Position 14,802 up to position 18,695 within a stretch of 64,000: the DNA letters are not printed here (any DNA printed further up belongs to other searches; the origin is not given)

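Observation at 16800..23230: Three consecutive fibre/spike genes share a 14-aa (42-nt) tandem repeat DS-x-x-x-RDVRVTG-x-A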

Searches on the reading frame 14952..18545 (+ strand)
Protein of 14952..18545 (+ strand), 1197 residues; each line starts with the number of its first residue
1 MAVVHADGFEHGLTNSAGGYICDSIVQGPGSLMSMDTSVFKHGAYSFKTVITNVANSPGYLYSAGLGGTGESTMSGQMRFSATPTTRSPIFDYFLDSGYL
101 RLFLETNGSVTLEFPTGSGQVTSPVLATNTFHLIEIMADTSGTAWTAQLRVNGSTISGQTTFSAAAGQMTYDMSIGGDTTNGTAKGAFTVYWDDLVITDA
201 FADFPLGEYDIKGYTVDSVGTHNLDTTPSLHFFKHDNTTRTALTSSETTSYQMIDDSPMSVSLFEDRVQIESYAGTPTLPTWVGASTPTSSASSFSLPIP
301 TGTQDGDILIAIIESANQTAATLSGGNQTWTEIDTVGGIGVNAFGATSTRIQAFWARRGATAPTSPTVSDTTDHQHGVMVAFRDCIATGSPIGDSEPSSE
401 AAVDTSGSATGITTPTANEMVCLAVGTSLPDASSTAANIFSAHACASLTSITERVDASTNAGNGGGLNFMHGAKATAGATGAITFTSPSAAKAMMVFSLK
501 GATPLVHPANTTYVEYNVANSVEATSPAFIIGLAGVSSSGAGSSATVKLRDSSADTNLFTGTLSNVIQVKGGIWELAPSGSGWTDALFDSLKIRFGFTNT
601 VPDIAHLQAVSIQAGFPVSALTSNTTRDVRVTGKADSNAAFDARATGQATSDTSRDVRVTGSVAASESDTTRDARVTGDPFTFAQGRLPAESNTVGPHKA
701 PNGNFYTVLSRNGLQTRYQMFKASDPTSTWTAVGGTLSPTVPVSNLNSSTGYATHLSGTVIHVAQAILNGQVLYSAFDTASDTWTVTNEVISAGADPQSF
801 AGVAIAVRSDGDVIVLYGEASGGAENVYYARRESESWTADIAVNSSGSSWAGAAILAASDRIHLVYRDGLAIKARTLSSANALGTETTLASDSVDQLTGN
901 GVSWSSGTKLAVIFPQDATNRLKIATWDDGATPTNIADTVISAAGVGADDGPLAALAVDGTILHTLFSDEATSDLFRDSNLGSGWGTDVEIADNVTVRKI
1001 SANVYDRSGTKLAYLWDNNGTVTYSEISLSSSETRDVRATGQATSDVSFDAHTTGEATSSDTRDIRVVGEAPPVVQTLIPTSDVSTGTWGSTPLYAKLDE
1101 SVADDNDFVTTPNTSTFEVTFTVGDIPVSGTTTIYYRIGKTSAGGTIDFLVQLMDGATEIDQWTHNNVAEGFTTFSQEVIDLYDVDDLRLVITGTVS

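Call 4: search_protein_families(library=pfam, proteins=[window:14952-18545:+], max_evalue=0.1)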
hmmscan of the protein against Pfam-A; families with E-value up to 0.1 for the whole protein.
window:14952-18545:+ (1197 aa): 0 families

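Call 5: search_protein_families(library=phrogs, proteins=[window:14952-18545:+], max_evalue=0.01)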
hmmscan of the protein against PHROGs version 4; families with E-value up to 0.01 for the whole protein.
window:14952-18545:+ (1197 aa): 0 families

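Call 18: search_protein_families(library=ncbifam, proteins=[window:14952-18545:+], max_evalue=0.1)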
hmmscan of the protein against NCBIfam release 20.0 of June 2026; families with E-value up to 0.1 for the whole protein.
window:14952-18545:+ (1197 aa): 1 family
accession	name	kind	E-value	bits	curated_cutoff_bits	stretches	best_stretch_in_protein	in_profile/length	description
NF001241.0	PRK00216.1-2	equivalog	0.063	12.9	327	0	774-869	14-111/231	demethylmenaquinone methyltransferase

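Call 80: find_homologous_proteins(query=window:14952-18545:+, max_evalue=0.001)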
Query window:14952-18545:+ (1197 aa): 7 proteins with E <= 0.001 among 8000 candidates.
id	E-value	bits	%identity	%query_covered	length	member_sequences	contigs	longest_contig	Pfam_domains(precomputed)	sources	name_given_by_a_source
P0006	0.0e+0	2605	100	100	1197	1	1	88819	-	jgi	jgi:hypothetical protein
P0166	2.2e-153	531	47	53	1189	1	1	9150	-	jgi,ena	-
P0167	4.5e-28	116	42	17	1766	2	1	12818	PF00801.27,PF18981.7,PF01835.26,PF18911.7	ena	-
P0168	7.4e-28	115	29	46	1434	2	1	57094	-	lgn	-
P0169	1.9e-26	110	41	19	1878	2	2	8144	PF00754.32,PF22633.4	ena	-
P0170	4.0e-13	66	34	16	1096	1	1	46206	-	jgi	jgi:hypothetical protein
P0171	3.1e-8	50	33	19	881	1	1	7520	PF08450.19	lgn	-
